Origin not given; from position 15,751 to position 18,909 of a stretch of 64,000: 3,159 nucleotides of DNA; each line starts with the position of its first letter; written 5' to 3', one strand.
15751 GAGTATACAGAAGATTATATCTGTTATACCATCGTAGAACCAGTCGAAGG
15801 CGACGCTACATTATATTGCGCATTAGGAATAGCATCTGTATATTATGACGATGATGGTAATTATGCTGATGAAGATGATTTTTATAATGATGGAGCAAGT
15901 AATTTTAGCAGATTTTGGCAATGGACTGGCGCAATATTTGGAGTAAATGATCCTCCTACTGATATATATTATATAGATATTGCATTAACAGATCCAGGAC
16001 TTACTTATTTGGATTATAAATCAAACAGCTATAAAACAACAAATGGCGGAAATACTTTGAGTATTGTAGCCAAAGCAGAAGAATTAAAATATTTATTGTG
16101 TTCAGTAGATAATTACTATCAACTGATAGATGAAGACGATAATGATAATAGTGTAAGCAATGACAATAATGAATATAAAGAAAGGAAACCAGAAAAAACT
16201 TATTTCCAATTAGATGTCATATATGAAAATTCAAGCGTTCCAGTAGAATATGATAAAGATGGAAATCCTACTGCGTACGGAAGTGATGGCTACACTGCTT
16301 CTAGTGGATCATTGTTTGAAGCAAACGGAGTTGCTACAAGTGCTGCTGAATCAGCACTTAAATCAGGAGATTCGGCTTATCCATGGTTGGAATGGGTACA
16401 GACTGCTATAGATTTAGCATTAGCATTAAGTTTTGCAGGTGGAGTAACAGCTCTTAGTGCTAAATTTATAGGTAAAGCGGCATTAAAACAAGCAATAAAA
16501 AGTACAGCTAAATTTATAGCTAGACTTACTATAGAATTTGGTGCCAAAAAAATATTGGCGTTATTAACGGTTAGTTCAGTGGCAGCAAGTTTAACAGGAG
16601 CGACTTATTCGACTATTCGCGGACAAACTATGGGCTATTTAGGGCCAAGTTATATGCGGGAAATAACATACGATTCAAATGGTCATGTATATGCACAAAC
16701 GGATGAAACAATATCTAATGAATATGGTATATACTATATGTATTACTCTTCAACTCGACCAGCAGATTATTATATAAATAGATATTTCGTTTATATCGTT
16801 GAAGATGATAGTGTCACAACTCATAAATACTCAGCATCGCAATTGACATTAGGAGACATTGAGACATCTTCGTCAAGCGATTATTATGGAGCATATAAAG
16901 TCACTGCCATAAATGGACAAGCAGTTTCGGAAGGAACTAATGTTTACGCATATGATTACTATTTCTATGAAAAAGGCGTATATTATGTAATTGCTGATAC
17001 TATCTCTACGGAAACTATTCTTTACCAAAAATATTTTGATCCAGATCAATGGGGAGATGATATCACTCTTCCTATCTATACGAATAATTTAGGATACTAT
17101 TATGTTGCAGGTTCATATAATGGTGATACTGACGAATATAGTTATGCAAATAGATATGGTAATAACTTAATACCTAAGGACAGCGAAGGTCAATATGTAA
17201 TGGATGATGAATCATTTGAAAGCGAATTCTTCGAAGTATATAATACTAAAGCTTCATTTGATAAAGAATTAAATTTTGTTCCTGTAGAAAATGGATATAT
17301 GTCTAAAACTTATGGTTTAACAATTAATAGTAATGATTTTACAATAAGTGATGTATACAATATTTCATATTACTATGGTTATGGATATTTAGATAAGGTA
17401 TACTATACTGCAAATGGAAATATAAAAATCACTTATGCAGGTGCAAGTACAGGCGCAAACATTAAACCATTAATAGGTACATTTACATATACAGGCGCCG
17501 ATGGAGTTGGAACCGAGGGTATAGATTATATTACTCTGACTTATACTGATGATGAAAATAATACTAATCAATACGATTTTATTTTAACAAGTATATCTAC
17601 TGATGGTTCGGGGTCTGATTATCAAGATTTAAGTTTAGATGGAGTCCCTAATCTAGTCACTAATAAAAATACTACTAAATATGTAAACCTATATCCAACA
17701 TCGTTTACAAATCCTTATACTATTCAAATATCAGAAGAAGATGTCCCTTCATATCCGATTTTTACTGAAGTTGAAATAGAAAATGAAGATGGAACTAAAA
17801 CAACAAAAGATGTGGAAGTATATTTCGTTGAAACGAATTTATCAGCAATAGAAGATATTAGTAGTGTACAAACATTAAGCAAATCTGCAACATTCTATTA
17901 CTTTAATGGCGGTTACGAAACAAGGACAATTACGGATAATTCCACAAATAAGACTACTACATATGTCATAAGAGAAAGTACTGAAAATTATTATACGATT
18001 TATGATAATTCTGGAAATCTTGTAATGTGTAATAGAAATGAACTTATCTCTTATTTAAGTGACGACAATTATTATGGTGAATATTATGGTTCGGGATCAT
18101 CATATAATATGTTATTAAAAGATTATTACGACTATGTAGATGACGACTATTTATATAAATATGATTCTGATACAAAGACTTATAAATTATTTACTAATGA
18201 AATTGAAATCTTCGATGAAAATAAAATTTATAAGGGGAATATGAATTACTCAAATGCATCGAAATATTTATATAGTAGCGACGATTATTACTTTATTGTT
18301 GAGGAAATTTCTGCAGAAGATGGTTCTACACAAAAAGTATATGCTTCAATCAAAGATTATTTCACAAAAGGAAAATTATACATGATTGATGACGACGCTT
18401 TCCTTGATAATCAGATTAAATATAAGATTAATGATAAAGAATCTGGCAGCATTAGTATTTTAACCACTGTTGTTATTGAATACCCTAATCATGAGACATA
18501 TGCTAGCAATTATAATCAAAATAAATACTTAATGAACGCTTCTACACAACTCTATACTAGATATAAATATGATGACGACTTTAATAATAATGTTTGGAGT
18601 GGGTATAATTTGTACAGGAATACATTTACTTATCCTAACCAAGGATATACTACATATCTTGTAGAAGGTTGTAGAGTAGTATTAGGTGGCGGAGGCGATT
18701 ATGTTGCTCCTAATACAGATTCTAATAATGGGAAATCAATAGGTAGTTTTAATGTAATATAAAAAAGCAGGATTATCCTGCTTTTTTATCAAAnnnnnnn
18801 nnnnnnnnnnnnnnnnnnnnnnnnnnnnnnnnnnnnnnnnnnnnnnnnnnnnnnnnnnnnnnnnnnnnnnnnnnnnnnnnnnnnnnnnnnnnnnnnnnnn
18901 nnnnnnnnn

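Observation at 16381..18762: Internal membrane hairpin followed by a ~710-aa Tyr/Asp/Asn-rich C-terminal domain, an unusual anchor for a giant surface protein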

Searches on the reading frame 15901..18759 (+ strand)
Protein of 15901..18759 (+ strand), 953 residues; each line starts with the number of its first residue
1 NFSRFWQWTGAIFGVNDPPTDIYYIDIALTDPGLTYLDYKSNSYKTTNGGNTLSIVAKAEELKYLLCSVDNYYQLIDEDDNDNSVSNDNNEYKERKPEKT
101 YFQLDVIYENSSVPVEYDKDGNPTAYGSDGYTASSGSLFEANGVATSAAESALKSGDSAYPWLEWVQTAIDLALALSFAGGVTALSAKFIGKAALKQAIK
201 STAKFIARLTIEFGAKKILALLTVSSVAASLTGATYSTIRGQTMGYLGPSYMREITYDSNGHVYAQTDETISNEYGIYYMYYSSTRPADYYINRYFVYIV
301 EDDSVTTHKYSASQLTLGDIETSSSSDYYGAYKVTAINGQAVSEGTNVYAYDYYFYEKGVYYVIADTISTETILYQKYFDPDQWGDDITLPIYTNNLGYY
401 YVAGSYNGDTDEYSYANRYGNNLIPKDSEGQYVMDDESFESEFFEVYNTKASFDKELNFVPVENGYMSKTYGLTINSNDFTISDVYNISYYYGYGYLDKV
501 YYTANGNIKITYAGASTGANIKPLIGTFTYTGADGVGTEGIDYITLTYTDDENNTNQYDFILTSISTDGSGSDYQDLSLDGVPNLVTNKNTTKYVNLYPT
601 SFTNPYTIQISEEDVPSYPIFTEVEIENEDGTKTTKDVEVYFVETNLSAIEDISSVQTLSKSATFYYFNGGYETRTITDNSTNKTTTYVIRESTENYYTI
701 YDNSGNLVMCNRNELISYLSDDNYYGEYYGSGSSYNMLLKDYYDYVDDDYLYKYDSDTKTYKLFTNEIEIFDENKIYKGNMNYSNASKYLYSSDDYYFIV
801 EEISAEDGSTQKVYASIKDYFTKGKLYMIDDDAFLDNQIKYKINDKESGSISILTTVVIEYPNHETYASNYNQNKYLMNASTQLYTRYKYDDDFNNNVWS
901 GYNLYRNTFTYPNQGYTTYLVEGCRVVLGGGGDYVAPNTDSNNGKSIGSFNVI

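Call 6: search_protein_families(library=pfam, proteins=[window:16081-18759:+], max_evalue=0.01)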
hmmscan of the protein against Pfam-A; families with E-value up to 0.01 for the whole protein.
window:16081-18759:+ (893 aa): 0 families

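Call 9: find_homologous_proteins(query=window:16081-18759:+, max_evalue=0.001)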
Query window:16081-18759:+: 8000 candidates shared short words with the query, none scored E <= 0.001.

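Call 11: find_related_loci(query=window:16381-18759:+, collection=genome_contigs, flank=10000)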
Query window:16381-18759:+ (793 aa) in genome_contigs; peptide patterns used: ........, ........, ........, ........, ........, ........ (x = any residue, [..] = any of these).
94 stretches matched a pattern, but none encodes a relative of the query by tblastn (E <= 1e-3).

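Call 17: search_protein_representatives(protein=window:16081-18759:+)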
Query: 893 residues. Proteins with E-value up to 0.001 (for the whole library): 8; up to 1e-10: 5; up to 1e-30: 4. The best 8 are listed.
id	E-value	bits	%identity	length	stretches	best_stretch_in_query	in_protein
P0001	6.9e-49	183.6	35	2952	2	28-649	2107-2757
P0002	1.5e-48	182.5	35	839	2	27-562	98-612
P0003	2.3e-43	165.3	30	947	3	67-551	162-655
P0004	2.4e-41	158.6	38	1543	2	72-584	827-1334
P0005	1.8e-11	59.8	51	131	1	774-871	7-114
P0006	1.4e-08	50.2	39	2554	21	465-519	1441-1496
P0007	1.7e-08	50.0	31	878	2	35-669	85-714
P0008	2.2e-05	39.6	41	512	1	759-872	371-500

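Call 21: find_encoding_contigs(protein=P0001, flank=10000, max_places=3)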
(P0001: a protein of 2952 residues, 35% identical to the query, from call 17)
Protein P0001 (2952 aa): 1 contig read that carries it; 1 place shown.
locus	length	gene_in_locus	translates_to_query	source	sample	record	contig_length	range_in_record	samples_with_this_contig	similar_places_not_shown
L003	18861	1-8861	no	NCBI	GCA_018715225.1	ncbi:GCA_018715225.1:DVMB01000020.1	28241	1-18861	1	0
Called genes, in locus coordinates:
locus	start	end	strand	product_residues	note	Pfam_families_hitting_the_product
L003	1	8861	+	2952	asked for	?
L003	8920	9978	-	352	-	-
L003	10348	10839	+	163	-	PF00466:Ribosomal_L10, PF27436:RL10_C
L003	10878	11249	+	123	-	PF16320:Ribosomal_L12_N, PF00542:Ribosomal_L12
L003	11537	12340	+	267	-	PF18912:DZR_2, PF00156:Pribosyltran (weak)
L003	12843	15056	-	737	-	PF23139:OB_YrrC, PF14490:HHH_RecD2, PF13086:AAA_11, PF13604:AAA_30, PF01443:Viral_helicase1, PF13245:AAA_19, PF18335:SH3_13, PF13538:UvrD_C_2, +6 more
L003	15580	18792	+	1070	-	PF05342:Peptidase_M26_N (faint)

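Call 23: find_encoding_contigs(protein=P0004, flank=10000, max_places=3)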
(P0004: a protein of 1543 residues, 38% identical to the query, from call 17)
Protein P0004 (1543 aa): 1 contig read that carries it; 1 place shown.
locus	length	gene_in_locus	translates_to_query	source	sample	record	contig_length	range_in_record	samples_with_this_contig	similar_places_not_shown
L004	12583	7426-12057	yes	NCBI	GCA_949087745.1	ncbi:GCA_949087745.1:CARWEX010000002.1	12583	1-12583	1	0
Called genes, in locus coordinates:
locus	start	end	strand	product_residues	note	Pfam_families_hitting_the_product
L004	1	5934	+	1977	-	?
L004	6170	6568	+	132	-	-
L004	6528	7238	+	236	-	-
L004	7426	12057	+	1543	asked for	-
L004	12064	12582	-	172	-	?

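Call 24: find_encoding_contigs(protein=P0007, flank=10000, max_places=3)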
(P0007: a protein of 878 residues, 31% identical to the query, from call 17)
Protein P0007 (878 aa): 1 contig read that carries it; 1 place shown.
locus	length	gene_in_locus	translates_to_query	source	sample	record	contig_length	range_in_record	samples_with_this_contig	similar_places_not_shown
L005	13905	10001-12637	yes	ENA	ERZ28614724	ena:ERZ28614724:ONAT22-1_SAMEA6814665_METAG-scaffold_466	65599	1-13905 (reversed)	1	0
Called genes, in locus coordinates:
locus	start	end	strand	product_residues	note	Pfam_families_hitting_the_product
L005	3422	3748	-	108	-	-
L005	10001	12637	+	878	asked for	-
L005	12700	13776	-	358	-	-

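Call 25: find_encoding_contigs(protein=P0002, flank=10000, max_places=3)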
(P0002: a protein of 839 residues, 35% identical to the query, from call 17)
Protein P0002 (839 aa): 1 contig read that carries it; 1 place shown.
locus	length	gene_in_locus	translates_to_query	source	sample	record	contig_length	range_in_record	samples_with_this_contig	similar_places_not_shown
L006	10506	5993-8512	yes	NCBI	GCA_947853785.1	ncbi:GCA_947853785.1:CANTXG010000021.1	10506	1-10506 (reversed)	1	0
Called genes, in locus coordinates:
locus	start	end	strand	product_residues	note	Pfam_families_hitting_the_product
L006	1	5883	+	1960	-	?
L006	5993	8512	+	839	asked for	-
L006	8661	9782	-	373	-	-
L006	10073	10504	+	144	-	?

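Call 34: find_related_loci(query=A3, collection=genome_contigs, flank=10000)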
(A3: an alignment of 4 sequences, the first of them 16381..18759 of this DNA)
Query A3 (793 aa) in genome_contigs; peptide patterns used: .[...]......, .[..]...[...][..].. (x = any residue, [..] = any of these).
30 stretches matched a pattern; 8 encode a relative of the query (tblastn E <= 1e-3); 8 distinct loci.
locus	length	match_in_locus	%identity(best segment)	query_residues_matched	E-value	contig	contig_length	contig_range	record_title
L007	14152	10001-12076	40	1-793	2e-91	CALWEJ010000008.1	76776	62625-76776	MAG: uncultured Clostridia bacterium isolate BRZ_PF__bin32 genome assembly, contig: BRZ_PF__NODE_396_length_76776_cov_16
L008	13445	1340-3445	29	1-792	2e-50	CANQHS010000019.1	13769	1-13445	MAG: uncultured Clostridia bacterium isolate Lapin-027__bin86 genome assembly, contig: Lapin-027__NODE_4315_length_13769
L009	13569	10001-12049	30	1-770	8e-38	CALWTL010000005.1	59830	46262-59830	MAG: uncultured Clostridia bacterium isolate BRZ_CE__bin15 genome assembly, contig: BRZ_CE__NODE_879_length_59830_cov_5.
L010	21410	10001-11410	29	1-514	3e-31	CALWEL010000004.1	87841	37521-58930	MAG: uncultured Clostridia bacterium isolate BRZ_AM__bin38 genome assembly, contig: BRZ_AM__NODE_323_length_87841_cov_8.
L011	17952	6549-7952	31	1-446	6e-21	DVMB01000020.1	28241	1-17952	MAG TPA_asm: Candidatus Onthoplasma faecigallinarum isolate 5992 CHK70__C110477_L28241_ERR2241760, whole genome shotgun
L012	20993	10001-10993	25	2-385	7e-12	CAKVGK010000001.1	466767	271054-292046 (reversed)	MAG: uncultured Clostridia bacterium isolate REFINED_METABAT215_TOP10_CONTIGS_1500_ASSEMBLY_K77_MERGED__Hadza_MoBio_hadz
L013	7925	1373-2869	25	15-455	3e-11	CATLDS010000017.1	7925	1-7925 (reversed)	MAG TPA_asm: uncultured Christensenellaceae bacterium isolate MGG12687_1680015473 genome assembly, contig: ERR3199691_45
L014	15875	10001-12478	40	1-773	1e-8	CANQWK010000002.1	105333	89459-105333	MAG: uncultured Clostridia bacterium isolate Lapin-014__bin47 genome assembly, contig: Lapin-014__NODE_73_length_105333_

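Call 44: find_homologous_proteins(query=A4, max_evalue=0.001)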
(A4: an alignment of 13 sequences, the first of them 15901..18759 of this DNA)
Query A4 (13 sequences): 8000 candidates shared short words with the query, none scored E <= 0.001.

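Call 48: search_solved_structures(query=A4, max_evalue=1)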
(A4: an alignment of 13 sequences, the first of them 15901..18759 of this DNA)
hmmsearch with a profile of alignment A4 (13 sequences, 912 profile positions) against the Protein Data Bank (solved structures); distinct sequences matched with E-value up to 1: 0.

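Call 49: search_protein_families(library=ncbifam, proteins=[window:15901-18759:+], max_evalue=0.1)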
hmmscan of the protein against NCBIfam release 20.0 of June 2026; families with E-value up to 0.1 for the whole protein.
window:15901-18759:+ (953 aa): 0 families

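Call 50: search_protein_families(library=pfam, alignment_id=A4, max_evalue=1)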
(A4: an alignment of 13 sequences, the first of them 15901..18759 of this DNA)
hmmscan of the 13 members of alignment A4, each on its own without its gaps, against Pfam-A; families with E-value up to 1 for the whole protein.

A. member 1, window:15901-18759:+ (953 aa): 0 families

B. families by the number of members that match (of 13 scanned): 8 families
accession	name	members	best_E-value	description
PF12569.14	NatA_aux_su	1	0.023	N-terminal acetyltransferase A, auxiliary subunit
PF06197.19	DUF998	1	0.024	Protein of unknown function (DUF998)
PF09158.15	MotCF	1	0.037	Bacteriophage T4 MotA, C-terminal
PF01312.24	Bac_export_2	1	0.04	FlhB HrpN YscU SpaS Family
PF11632.14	LcnG-beta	1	0.057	Lactococcin G-beta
PF10138.15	vWA-TerF-like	1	0.1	vWA found in TerF C terminus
PF04888.17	SseC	1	0.23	Secretion system effector C (SseC) like family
PF11847.13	GT-C_AftD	1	0.36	Alpha-(1->3)-arabinofuranosyltransferase, N-terminal GT-C domain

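Call 58: predict_structure(alignment_id=A5)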
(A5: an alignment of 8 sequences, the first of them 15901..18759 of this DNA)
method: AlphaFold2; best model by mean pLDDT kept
length: 953 residues; sequences in the alignment: 8
mean_pLDDT: 34.6   pTM: 0.25
mean pLDDT of the five models: 34.6, 31.2, 30.2, 29.9, 28.2
residues with pLDDT >= 90: 0; 70-90: 0; 50-70: 41; < 50: 912
segments of 3 or more residues with pLDDT < 50: 1-277, 282-293, 303-319, 325-330, 353-754, 756-953
pLDDT, mean of each block of 10 residues (from residue 1): 36 34 28 37 36 34 41 40 33 39 39 40 38 31 34 32 39 37 34 41 43 38 33 27 27 34 40 44 41 55 45 44 50 60 62 41 30 23 31 32 39 39 39 38 26 30 34 25 26 25 31 34 30 27 35 39 31 31 33 27 27 28 30 28 27 27 24 39 42 41 38 42 34 30 33 44 41 37 33 36 39 36 26 29 25 26 29 26 25 29 31 30 28 33 33 26
secondary structure, 60 per line:
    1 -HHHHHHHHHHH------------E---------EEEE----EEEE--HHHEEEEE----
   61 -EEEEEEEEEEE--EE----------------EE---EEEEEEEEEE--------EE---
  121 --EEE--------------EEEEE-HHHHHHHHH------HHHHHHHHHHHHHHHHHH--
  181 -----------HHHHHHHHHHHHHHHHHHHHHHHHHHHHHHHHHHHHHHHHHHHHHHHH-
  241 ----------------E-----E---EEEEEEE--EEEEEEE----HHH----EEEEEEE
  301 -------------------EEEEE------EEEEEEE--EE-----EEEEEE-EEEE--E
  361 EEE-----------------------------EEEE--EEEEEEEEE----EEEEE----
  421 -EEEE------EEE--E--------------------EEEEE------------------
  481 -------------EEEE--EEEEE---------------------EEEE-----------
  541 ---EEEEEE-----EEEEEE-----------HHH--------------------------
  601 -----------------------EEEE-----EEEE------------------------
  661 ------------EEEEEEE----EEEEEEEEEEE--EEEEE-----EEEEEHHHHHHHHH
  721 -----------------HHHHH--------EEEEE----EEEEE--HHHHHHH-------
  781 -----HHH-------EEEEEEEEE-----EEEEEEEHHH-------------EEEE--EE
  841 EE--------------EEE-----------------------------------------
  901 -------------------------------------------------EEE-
elements in order (helices of 4 or more, strands of 3 or more residues): H2-12 E35-38 E43-46 E52-56 E62-72 E98-107 E123-125 E140-144 H146-154 H161-178 H192-239 E267-273 E276-282 E294-300 E320-324 E331-337 E347-352 E354-357 E360-363 E393-396 E399-407 E412-416 E422-425 E432-434 E458-462 E494-497 E500-504 E526-529 E544-549 E555-560 E624-627 E633-636 E673-679 E684-694 E697-701 E707-711 H712-720 H738-742 E751-755 E760-764 H767-773 E796-804 E810-816 E833-836 E839-842 E857-859 E950-952

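Call 64: find_related_loci(query=A3, collection=metagenome_contigs, flank=10000)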
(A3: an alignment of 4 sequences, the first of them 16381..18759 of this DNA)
Query A3 (793 aa) in metagenome_contigs; peptide patterns used: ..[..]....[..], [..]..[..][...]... (x = any residue, [..] = any of these).
296 stretches matched a pattern; 3 encode a relative of the query (tblastn E <= 1e-3); 3 distinct loci.
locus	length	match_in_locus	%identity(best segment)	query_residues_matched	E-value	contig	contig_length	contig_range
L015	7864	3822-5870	33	1-770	8e-49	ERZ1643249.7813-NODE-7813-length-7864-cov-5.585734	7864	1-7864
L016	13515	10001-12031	26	2-770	2e-23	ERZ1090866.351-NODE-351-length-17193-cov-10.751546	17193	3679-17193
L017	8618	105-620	33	631-770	3e-17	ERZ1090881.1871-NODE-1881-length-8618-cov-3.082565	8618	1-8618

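Call 70: search_protein_families(library=pfam, proteins=[P0006], max_evalue=0.01)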
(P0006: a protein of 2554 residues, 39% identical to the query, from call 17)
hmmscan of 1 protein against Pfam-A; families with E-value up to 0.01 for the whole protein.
P0006 (2554 aa): 5 families
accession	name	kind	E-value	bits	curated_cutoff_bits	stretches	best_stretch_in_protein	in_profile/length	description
PF02494.22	HYR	-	3.6e-130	425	21.7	5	219-301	2-81/81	HYR domain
PF16403.11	Bact_surface_Ig-like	-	3e-25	88.5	27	0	948-974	45-71/71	Bacterial surface protein, Ig-like domain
PF22352.2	K319L-like_PKD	-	2.6e-21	75.9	27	0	1699-1758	24-84/84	K319L-like, PKD domain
PF17892.7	Cadherin_5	-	2.4e-20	72.6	26.5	0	1729-1759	69-98/98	Cadherin-like domain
PF12892.13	FctA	-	8.9e-18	65.6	22.1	0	1245-1281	63-106/120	Spy0128-like isopeptide containing domain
